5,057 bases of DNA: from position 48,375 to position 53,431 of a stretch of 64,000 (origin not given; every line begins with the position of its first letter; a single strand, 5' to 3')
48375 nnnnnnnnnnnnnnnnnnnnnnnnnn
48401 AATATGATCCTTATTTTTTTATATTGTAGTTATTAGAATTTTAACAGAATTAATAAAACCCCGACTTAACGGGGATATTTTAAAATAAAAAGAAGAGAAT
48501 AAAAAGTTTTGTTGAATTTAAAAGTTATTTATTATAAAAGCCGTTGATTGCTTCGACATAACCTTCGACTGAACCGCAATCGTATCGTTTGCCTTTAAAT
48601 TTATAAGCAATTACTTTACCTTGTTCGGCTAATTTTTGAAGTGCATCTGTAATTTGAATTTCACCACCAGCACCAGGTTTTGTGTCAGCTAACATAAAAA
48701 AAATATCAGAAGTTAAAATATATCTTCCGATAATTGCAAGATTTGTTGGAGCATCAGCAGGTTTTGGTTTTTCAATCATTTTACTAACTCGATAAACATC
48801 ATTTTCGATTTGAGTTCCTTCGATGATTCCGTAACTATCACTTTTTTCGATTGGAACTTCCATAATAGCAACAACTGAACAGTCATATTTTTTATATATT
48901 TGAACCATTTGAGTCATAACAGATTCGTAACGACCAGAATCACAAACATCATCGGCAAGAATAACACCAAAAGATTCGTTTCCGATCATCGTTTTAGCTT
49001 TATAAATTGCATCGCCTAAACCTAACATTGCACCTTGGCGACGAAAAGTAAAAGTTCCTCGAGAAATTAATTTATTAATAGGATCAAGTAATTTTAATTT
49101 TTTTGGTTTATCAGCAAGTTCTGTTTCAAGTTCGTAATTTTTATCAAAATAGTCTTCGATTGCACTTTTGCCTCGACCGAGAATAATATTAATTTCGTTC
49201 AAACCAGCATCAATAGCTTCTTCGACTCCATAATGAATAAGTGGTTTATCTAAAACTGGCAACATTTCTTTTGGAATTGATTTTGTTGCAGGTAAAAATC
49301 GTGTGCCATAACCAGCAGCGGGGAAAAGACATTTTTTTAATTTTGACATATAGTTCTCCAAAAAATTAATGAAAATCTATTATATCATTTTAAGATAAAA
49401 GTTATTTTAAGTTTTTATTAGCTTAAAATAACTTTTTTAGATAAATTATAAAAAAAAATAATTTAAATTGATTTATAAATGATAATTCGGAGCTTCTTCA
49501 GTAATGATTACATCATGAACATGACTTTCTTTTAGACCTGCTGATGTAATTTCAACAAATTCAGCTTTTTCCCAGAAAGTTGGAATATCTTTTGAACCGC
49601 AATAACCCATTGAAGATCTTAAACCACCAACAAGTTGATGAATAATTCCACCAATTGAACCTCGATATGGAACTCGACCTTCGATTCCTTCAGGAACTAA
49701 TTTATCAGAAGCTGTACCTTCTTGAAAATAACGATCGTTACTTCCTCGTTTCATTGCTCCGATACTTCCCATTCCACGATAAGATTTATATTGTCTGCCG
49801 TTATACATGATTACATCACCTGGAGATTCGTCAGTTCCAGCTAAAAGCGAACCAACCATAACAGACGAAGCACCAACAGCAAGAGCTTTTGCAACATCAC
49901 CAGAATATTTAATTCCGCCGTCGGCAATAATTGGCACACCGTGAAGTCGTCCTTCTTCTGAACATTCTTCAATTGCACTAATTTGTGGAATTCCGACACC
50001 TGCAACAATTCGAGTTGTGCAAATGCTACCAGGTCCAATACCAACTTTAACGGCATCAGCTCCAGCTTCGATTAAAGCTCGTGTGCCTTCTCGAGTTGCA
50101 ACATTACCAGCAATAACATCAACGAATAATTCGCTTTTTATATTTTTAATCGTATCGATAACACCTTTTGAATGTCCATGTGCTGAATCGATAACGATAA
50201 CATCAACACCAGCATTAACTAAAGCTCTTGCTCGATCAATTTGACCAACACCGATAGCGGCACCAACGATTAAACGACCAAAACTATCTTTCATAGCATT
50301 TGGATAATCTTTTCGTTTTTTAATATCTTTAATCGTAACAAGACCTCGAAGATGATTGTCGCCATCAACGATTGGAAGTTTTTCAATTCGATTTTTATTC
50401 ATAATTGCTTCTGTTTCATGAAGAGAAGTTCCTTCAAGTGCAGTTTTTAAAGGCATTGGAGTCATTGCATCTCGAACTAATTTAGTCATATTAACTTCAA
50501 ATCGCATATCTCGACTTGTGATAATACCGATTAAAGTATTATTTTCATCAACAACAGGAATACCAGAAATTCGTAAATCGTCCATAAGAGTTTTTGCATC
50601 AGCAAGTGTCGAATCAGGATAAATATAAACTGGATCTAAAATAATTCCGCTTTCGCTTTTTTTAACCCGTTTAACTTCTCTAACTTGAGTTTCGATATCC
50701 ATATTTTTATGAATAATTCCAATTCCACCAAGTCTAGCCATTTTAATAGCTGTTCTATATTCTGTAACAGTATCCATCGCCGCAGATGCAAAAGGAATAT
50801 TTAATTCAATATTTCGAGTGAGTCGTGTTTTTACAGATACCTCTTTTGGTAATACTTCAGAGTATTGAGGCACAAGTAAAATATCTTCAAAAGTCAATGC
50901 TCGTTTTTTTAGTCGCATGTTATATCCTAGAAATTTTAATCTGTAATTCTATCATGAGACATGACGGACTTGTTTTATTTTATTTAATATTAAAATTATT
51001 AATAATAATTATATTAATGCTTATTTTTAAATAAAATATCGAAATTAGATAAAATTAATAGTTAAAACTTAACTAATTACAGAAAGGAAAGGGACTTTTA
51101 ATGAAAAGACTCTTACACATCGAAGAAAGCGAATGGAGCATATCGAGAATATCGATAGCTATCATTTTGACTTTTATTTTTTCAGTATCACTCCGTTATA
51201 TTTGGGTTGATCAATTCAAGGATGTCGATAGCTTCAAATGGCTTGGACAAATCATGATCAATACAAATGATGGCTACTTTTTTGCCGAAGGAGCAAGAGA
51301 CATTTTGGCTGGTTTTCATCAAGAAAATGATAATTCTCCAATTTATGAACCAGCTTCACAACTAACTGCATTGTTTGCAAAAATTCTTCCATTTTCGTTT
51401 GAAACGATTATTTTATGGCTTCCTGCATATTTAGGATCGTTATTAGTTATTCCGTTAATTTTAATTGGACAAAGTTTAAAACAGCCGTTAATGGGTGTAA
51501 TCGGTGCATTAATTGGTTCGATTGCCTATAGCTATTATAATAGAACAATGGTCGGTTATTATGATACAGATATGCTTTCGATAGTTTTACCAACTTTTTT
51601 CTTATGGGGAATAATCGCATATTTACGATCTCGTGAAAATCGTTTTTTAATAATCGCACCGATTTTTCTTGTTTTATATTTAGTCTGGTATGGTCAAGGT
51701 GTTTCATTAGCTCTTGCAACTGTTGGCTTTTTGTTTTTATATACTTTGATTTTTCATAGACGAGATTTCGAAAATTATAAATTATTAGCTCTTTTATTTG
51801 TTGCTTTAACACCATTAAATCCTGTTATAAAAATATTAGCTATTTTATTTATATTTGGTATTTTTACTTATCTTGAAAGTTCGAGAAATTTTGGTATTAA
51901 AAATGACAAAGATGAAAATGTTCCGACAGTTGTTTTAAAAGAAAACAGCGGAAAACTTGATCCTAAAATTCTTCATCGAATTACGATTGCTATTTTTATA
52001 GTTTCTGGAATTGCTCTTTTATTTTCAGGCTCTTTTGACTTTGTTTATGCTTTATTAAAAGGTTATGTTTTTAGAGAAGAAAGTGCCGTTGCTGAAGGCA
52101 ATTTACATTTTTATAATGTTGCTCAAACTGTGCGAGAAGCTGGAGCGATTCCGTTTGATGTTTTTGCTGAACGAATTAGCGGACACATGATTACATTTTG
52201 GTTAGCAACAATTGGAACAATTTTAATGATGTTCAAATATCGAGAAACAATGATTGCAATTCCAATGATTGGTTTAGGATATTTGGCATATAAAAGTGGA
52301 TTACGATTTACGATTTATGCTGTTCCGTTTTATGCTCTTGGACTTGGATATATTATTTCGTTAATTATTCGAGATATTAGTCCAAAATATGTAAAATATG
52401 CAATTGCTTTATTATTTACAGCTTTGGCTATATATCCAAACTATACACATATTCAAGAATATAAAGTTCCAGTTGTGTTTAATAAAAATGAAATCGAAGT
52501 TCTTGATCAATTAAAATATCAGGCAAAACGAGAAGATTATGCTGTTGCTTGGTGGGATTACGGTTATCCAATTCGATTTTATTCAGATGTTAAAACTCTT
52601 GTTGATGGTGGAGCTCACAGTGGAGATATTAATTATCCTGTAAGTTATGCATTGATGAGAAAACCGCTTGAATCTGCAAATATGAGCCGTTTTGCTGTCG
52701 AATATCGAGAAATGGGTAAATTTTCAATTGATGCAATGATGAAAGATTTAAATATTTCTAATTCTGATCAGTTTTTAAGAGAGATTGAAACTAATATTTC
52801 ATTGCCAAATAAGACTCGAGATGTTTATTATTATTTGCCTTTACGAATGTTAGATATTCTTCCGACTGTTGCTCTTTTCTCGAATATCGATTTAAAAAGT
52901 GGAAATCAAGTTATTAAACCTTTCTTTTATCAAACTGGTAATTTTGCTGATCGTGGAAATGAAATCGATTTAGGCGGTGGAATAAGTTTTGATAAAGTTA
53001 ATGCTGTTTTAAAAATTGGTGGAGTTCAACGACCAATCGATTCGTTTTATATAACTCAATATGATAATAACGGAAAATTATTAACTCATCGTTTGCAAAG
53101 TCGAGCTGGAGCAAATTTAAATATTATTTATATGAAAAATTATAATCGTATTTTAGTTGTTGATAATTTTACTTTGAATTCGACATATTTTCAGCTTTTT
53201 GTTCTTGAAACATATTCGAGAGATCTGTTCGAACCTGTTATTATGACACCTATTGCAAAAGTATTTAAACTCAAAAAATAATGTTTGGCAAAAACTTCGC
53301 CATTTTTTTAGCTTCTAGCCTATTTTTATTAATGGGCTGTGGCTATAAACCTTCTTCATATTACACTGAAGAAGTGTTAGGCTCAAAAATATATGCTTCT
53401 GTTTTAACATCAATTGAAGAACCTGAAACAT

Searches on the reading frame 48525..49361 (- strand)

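Call 35: search_protein_families(library=pfam, proteins=[window:48525-49361:-], max_evalue=0.0001)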
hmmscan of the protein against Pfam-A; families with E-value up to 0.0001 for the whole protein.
window:48525-49361:- (278 aa): 1 family
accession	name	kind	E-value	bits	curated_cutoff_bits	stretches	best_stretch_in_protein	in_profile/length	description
PF00483.29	NTP_transferase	-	6.4e-32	111.5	21.2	1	15-273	6-240/245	Nucleotidyl transferase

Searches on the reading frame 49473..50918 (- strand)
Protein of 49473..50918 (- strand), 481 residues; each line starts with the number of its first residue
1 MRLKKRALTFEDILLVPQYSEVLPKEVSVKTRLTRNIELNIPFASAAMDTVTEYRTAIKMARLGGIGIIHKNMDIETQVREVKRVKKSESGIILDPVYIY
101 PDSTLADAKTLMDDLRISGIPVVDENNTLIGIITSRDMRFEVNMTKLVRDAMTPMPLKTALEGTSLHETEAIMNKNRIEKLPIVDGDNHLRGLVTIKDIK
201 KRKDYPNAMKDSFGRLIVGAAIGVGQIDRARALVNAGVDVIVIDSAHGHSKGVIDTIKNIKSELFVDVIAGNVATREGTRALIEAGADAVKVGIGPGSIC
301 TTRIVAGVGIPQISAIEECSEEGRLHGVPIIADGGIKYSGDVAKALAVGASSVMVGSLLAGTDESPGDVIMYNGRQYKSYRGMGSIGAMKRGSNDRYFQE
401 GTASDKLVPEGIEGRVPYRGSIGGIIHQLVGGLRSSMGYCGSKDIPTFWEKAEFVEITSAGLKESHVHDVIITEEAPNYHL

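Call 35: search_protein_families(library=pfam, proteins=[window:49473-50918:-], max_evalue=0.0001)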
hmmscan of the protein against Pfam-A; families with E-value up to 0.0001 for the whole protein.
window:49473-50918:- (481 aa): 5 families
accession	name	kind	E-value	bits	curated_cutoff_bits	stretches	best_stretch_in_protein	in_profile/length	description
PF00478.31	IMPDH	-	3.6e-164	546.2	25.6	1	7-468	1-345/345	IMP dehydrogenase / GMP reductase domain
PF00571.33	CBS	-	1.4e-23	83.4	24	2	95-139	8-52/57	CBS domain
PF03060.21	NMO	-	8.6e-08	32.4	28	1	326-370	192-236/331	Nitronate monooxygenase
PF01070.24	FMN_dh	-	7.5e-07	28.9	24.9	1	255-357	208-303/350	FMN-dependent dehydrogenase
PF01645.23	Glu_synthase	-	7.7e-05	22.5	20.4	1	254-357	195-305/369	Conserved region in glutamate synthase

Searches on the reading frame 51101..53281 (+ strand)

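Call 91: search_protein_families(library=pfam, proteins=[window:51101-53281:+], max_evalue=0.00001)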
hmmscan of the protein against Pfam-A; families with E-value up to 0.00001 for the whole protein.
window:51101-53281:+ (726 aa): 3 families
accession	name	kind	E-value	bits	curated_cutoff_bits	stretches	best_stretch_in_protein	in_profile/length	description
PF21436.2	STT3-PglB_core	-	2.5e-46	157.9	23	1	477-599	1-130/131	STT3/PglB/AglB core domain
PF02516.20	STT3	-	4.6e-29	102.6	24.5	1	35-251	25-244/405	Oligosaccharyl transferase STT3, N-terminal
PF18527.6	STT3_PglB_C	-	1.8e-15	57.2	26.5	1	608-686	1-79/80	STT3/PglB C-terminal beta-barrel domain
